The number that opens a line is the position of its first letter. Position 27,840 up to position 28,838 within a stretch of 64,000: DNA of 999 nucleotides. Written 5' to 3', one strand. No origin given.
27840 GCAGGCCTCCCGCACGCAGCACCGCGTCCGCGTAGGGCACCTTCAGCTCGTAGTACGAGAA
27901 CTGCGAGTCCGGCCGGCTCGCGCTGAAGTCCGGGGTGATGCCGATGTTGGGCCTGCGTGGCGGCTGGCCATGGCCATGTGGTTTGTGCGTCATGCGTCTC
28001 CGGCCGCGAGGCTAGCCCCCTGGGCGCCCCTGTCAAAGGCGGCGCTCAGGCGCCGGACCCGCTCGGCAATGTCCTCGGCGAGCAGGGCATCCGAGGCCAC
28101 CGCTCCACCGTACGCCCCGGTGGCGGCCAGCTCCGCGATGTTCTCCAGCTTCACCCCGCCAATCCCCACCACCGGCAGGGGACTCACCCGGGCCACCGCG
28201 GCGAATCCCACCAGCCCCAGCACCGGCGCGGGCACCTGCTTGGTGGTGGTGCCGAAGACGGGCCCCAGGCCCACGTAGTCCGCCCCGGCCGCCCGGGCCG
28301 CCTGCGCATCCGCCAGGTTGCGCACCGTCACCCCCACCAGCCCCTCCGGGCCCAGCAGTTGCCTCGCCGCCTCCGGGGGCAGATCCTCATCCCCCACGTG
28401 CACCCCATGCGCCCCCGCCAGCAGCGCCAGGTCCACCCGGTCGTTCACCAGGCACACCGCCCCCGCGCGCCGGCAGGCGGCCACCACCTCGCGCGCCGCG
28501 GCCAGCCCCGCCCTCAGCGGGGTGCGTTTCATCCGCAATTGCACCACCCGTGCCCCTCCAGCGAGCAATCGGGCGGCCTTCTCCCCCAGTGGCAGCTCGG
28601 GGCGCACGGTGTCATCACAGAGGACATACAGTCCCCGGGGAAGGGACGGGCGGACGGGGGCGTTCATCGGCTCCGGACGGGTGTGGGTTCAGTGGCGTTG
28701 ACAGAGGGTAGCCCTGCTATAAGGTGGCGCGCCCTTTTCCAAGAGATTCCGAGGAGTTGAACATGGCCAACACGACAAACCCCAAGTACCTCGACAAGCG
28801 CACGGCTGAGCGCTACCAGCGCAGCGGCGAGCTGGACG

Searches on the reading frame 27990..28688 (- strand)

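Call 62: search_protein_families(library=pfam, proteins=[window:27990-28688:-], max_evalue=0.0001)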
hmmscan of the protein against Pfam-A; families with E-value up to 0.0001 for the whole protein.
window:27990-28688:- (232 aa): 1 family
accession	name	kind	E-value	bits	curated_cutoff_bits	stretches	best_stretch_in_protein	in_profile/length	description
PF02581.23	TMP-TENI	-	4.2e-52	176.6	27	1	20-199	1-178/180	Thiamine monophosphate synthase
